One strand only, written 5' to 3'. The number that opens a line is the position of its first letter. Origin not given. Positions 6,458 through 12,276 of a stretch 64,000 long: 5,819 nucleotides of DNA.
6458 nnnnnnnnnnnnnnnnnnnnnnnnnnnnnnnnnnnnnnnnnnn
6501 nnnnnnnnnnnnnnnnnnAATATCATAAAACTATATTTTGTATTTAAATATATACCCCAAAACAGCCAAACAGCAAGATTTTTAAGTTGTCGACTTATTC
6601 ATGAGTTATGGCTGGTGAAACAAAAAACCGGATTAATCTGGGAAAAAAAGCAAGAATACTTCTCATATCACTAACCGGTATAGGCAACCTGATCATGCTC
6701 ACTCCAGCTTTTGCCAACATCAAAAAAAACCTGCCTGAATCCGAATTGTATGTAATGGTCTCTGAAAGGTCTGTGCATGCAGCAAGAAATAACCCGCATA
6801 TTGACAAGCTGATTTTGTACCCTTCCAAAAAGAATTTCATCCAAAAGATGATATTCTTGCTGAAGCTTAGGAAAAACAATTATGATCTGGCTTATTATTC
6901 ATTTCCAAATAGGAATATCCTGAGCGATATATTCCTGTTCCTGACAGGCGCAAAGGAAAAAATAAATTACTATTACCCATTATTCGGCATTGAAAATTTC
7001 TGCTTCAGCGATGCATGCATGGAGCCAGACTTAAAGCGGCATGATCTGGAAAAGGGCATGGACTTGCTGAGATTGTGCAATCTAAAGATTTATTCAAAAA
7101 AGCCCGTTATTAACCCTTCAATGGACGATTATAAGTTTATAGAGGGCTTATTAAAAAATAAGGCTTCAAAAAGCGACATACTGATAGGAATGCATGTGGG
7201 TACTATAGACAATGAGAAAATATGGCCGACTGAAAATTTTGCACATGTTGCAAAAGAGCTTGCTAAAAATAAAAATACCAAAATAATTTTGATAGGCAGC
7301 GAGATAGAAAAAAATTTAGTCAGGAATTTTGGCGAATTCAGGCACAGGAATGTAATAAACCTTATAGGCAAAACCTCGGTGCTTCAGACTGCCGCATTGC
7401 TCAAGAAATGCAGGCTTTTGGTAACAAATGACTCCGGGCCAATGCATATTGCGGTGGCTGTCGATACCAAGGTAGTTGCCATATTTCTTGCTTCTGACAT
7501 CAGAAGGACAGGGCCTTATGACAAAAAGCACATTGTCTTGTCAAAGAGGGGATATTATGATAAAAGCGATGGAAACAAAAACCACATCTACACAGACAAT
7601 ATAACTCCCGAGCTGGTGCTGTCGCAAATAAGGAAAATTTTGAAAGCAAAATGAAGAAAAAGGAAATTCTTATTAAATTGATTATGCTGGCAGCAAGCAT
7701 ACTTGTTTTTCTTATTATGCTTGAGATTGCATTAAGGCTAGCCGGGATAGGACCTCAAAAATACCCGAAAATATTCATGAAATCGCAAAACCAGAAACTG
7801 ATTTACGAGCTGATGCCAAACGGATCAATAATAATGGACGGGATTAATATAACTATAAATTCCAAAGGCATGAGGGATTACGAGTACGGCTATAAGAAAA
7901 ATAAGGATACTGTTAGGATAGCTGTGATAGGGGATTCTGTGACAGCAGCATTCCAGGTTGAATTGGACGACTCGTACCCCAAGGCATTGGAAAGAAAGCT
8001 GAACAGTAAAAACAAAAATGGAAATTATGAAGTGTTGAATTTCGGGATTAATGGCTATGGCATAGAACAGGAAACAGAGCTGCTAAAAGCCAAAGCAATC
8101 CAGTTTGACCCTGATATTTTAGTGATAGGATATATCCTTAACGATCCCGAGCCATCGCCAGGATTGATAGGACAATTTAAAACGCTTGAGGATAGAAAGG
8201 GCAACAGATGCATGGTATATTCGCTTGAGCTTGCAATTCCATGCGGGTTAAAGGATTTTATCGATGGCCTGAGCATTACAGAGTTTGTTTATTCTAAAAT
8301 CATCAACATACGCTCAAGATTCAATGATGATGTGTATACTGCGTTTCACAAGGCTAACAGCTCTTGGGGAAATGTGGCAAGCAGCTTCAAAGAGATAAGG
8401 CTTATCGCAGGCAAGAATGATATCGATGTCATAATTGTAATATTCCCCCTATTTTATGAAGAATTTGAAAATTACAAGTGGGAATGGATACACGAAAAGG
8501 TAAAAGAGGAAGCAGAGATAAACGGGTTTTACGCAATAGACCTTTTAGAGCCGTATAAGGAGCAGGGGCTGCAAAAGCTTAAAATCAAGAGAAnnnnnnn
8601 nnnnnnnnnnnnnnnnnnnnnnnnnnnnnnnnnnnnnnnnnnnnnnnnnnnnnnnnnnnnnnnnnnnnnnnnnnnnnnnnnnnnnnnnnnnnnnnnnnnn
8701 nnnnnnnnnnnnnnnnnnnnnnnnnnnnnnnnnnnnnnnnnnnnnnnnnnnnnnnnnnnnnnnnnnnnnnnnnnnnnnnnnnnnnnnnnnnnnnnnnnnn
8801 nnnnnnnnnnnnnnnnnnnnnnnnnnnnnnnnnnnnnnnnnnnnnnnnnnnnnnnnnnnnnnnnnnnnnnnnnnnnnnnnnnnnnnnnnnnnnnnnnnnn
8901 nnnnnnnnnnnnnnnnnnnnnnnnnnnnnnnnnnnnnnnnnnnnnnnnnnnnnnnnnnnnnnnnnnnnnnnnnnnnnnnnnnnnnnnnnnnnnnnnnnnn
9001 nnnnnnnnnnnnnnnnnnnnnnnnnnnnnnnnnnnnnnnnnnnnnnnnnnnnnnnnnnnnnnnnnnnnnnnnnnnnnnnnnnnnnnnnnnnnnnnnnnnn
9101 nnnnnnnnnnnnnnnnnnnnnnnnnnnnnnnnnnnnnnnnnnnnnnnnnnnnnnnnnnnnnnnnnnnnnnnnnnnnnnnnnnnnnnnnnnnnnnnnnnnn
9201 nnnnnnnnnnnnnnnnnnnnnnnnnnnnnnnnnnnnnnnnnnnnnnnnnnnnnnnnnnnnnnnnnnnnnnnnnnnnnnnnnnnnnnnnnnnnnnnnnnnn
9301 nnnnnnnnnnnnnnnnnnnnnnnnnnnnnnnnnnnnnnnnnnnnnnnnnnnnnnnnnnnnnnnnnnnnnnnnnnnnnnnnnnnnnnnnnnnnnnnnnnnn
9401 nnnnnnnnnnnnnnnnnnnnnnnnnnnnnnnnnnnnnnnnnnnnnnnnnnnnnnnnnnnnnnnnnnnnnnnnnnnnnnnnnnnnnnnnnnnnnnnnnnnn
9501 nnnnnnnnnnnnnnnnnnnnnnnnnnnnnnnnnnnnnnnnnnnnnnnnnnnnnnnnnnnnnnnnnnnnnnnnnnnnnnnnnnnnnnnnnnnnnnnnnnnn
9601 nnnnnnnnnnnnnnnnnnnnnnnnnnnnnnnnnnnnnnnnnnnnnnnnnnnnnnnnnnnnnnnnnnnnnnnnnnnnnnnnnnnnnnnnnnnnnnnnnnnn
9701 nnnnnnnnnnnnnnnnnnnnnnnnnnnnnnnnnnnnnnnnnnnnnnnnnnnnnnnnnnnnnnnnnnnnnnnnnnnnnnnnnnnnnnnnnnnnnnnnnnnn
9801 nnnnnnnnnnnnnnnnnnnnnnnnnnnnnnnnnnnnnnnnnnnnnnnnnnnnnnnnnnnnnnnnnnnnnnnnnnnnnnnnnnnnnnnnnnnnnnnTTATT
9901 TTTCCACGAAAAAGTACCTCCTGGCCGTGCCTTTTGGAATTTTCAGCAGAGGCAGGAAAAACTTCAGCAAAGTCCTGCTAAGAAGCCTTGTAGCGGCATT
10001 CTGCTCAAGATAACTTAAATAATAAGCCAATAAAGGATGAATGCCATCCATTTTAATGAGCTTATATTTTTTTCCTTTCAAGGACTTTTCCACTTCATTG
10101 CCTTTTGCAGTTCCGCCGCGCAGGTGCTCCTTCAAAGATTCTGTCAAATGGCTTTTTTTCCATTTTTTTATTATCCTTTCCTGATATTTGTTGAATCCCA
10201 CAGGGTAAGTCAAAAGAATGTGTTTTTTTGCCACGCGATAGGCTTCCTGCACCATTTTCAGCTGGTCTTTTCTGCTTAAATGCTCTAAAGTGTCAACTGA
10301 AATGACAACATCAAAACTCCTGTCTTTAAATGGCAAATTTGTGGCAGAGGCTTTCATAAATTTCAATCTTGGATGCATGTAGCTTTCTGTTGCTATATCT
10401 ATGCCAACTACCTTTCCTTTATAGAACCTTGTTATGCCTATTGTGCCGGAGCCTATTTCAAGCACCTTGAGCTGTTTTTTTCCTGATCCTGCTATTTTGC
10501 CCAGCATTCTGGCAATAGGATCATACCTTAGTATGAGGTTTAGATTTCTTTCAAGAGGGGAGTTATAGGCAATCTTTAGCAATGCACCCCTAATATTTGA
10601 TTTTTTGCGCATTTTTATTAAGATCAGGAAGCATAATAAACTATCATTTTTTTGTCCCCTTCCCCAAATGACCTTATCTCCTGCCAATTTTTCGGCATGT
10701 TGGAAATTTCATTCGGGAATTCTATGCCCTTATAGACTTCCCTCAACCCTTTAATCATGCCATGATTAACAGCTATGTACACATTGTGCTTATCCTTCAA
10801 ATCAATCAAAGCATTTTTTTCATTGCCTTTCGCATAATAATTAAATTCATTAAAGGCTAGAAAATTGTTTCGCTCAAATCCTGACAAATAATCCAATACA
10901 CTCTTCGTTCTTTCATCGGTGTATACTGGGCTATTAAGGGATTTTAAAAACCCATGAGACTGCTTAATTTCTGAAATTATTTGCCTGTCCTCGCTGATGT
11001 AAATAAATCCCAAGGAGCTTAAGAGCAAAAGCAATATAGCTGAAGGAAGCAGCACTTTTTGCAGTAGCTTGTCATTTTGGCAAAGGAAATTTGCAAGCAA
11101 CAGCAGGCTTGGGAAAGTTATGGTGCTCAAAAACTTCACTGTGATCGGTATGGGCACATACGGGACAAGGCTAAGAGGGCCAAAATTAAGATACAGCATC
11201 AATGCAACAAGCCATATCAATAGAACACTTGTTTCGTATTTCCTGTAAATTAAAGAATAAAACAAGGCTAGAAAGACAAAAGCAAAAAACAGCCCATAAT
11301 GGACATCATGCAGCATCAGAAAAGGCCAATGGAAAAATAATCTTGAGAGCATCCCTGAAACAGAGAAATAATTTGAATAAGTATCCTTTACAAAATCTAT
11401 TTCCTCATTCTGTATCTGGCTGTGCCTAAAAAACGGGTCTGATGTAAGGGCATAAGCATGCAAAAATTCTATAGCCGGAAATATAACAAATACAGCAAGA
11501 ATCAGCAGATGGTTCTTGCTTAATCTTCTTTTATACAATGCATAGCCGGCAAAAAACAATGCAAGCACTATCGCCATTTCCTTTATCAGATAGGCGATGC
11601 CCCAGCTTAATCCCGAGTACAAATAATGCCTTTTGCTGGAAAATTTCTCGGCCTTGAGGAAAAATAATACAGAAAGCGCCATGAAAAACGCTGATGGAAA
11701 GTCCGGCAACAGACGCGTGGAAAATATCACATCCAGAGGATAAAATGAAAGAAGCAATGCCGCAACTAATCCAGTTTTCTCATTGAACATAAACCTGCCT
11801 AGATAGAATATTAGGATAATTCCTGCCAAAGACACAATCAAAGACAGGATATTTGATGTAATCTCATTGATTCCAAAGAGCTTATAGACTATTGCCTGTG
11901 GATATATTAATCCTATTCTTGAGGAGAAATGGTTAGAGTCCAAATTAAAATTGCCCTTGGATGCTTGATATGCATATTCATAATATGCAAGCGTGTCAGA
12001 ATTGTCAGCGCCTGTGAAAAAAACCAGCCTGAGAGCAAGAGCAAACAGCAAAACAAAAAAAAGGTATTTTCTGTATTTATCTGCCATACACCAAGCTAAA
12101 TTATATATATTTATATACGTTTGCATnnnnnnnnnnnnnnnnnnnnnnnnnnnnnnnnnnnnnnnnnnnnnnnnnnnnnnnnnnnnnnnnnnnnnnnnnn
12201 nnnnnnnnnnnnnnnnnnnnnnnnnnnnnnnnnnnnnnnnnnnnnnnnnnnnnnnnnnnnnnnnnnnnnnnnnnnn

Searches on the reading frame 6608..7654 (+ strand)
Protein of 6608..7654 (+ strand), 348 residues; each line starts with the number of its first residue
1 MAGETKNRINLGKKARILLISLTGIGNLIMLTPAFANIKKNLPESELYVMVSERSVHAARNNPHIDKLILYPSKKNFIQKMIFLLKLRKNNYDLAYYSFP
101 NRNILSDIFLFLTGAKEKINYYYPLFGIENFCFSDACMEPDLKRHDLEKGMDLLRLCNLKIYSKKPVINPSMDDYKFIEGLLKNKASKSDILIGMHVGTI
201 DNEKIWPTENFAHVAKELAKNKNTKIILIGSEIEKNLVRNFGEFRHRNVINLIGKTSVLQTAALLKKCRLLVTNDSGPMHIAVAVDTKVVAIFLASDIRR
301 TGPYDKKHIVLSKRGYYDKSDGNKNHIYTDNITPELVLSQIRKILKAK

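Call 4: search_protein_families(library=pfam, proteins=[window:6608-7654:+], max_evalue=0.01)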
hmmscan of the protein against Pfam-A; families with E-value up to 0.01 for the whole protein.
window:6608-7654:+ (348 aa): 1 family
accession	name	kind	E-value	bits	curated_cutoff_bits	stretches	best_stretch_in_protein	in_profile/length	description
PF01075.23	Glyco_transf_9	-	6.3e-30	104.7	22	1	86-317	7-232/247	Glycosyltransferase family 9 (heptosyltransferase)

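Call 5: search_protein_families(library=ncbifam, proteins=[window:6608-7654:+], max_evalue=0.01)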
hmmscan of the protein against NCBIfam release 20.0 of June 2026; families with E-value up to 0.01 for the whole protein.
window:6608-7654:+ (348 aa): 7 families
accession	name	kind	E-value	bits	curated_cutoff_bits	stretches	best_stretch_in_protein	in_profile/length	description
TIGR02195.1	heptsyl_trn_II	equivalog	5.1e-27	94.9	134.6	1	202-345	187-338/339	lipopolysaccharide heptosyltransferase II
TIGR02201.1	heptsyl_trn_III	equivalog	3.1e-26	92.2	170.2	1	16-345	1-343/344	putative lipopolysaccharide heptosyltransferase III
NF007742.0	PRK10422.1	equivalog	4.3e-24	85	467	1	14-346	5-344/352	lipopolysaccharide core heptosyltransferase RfaQ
TIGR02193.1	heptsyl_trn_I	equivalog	6.6e-23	81.4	185.3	2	194-344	185-319/320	lipopolysaccharide heptosyltransferase I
NF008162.0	PRK10916.1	equivalog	7.8e-20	71.3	569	1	191-346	181-344/348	ADP-heptose--LPS heptosyltransferase RfaF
NF008204.0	PRK10964.1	equivalog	5.1e-10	39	437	1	171-313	159-299/322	lipopolysaccharide heptosyltransferase RfaC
TIGR04372.1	glycosyl_04372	domain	0.0063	16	45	0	262-320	80-136/207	TIGR04372 family glycosyltransferase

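Call 42: search_solved_structures(query=window:6608-7654:+, max_evalue=0.001, show_alignments=2)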
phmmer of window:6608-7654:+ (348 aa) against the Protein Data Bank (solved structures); distinct sequences matched with E-value up to 0.001: 2.
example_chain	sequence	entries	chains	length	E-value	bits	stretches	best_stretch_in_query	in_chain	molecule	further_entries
3tov_A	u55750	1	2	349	8.1e-25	91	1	187-340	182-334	Glycosyl transferase family 9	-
1psw_A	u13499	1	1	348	4.8e-12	49.1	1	201-345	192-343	ADP-HEPTOSE LPS HEPTOSYLTRANSFERASE II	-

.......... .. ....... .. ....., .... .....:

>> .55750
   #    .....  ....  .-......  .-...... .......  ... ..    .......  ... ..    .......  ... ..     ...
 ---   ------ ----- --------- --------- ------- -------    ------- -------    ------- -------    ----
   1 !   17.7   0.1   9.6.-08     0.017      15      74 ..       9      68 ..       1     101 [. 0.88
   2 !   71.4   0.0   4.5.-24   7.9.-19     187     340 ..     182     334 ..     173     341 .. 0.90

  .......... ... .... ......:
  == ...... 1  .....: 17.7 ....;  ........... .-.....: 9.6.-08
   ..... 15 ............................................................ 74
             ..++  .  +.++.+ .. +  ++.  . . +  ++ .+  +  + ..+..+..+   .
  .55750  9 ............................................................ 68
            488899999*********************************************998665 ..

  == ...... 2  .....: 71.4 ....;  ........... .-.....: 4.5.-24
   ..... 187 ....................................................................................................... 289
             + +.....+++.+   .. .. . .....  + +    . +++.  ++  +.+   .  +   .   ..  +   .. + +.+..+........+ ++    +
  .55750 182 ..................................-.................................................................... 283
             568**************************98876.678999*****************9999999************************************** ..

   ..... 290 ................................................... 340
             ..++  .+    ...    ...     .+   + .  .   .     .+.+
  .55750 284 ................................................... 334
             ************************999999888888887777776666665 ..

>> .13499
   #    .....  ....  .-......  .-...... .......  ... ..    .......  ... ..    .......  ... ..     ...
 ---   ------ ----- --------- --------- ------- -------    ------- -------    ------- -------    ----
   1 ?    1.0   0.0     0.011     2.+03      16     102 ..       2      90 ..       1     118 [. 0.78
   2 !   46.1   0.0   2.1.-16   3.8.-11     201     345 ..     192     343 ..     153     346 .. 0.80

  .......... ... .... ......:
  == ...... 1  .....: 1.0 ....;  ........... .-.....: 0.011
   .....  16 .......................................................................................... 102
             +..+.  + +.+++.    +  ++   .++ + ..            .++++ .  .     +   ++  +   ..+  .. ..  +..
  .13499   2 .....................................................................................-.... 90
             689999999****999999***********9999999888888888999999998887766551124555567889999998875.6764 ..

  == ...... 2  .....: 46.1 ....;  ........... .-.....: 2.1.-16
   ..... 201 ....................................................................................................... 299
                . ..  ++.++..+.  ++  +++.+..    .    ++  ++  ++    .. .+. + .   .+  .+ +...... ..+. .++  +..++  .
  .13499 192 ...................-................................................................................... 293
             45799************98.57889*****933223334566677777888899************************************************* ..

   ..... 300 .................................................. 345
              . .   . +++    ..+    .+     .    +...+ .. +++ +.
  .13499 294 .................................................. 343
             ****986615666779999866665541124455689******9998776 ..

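Call 66: search_protein_representatives(protein=window:6608-7654:+)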
Query: 348 residues. Proteins with E-value up to 0.001 (for the whole library): 30496; up to 1e-10: 10219; up to 1e-30: 195. The best 150 are listed.
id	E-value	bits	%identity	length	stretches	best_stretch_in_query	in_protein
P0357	2.5e-111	388.6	50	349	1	7-347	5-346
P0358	1.2e-75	271.3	41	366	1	7-346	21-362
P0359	2.2e-69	250.7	42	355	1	16-345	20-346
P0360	3.9e-57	210.5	31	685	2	15-311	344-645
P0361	1.3e-56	208.7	29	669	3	14-341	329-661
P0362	4.8e-55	203.6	29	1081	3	15-311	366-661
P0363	1.3e-54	202.2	29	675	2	16-296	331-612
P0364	1.5e-50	188.8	29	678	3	15-295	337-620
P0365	3.2e-50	187.8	29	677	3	15-297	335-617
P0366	6.7e-50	186.7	29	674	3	12-346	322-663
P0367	9.4e-48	179.6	29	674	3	15-313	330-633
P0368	1.2e-47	179.3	27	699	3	12-311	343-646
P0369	8.1e-47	176.6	30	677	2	18-296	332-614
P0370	1.6e-46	175.6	38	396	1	12-314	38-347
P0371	2.2e-46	175.1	29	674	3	16-294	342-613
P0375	5.0e-45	170.7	35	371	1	6-312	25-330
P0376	2.3e-44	168.5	33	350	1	16-313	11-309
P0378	1.1e-42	163.0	37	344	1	10-345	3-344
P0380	1.4e-41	159.4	38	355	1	7-311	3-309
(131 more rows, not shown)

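Call 67: list_cluster_members(proteins=[P0357, P0358, P0359, P0360, P0361, P0370, P0375, P0376, P0378, P0380])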
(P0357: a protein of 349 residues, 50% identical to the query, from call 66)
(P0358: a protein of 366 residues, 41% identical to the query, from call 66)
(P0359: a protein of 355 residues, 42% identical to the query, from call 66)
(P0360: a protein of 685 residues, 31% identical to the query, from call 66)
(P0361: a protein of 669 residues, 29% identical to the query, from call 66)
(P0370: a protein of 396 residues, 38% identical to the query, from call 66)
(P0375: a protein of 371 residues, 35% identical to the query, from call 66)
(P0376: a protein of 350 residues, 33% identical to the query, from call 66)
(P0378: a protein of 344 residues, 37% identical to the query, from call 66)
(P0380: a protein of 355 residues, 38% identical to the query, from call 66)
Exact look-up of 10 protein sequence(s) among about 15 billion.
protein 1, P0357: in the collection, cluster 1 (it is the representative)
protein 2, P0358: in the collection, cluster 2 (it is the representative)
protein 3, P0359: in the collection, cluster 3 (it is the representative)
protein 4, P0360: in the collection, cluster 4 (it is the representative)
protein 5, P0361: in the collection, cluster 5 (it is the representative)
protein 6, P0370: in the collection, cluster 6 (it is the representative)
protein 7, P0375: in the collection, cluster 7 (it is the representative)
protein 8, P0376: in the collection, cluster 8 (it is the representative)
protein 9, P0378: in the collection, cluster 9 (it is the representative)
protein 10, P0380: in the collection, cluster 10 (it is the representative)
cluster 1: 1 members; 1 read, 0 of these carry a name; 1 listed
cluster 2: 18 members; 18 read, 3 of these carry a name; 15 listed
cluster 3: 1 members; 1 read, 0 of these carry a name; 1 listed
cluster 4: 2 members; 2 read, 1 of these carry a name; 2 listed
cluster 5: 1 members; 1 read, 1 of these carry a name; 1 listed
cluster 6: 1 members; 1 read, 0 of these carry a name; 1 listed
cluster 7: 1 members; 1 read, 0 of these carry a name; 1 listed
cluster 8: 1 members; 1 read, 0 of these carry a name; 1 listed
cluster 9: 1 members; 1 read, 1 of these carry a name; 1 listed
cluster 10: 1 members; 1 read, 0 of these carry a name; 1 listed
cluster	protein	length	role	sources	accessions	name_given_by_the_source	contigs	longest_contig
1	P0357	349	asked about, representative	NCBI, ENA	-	-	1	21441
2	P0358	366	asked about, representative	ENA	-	-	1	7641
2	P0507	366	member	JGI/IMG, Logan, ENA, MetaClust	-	\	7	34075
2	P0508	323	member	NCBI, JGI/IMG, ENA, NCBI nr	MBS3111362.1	glycosyltransferase family 9 protein [Candidatus Woesearchaeota archaeon]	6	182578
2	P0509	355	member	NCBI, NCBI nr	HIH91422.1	TPA: glycosyltransferase family 9 protein [Candidatus Woesearchaeota archaeon] | glycosyltransferase family 9 protein [Candidatus Woesearchaeota archaeon]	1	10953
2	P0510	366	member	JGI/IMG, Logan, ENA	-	-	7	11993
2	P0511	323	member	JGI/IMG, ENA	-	-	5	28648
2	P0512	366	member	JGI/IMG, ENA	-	-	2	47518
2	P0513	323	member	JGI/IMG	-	-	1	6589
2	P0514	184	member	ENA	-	-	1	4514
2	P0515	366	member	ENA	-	-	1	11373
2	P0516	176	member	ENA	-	-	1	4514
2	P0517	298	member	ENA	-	-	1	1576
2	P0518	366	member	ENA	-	-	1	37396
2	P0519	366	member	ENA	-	-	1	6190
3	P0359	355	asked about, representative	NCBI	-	-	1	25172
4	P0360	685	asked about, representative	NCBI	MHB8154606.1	MAG: lipopolysaccharide heptosyltransferase II [Candidatus Omnitrophota bacterium]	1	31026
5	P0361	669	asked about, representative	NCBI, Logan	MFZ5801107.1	MAG: lipopolysaccharide heptosyltransferase II [Candidatus Omnitrophota bacterium]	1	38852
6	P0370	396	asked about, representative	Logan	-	-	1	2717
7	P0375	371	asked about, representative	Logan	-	-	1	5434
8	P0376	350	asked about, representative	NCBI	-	-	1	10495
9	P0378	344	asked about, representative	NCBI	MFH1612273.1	MAG: lipopolysaccharide heptosyltransferase II [bacterium]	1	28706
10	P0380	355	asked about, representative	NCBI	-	-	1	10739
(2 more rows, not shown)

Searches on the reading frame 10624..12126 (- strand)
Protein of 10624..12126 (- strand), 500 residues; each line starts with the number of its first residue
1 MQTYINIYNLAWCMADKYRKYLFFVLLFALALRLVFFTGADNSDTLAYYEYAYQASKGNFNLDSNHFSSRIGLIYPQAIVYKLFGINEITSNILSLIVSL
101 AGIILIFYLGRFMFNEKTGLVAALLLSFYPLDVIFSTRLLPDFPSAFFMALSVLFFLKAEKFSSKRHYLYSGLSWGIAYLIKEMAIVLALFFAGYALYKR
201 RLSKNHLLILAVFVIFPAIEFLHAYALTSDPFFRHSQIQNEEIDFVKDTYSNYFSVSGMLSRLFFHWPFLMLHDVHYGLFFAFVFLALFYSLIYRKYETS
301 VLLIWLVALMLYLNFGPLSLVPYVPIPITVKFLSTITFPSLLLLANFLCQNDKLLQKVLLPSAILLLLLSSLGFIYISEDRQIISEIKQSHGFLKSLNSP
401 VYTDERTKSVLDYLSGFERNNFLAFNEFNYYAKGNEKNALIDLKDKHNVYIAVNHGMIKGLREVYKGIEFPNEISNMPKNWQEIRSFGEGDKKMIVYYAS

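Call 50: search_protein_families(library=pfam, proteins=[window:10624-12126:-], max_evalue=0.001)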
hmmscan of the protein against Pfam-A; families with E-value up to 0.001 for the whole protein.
window:10624-12126:- (500 aa): 2 families
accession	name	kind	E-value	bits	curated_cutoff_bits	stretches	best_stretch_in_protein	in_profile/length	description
PF13231.12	PMT_2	-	2.1e-20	74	26.1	1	75-217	8-152/160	Dolichyl-phosphate-mannose-protein mannosyltransferase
PF02366.24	PMT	-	1.8e-05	24.9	22.7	1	95-197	89-196/245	Dolichyl-phosphate-mannose-protein mannosyltransferase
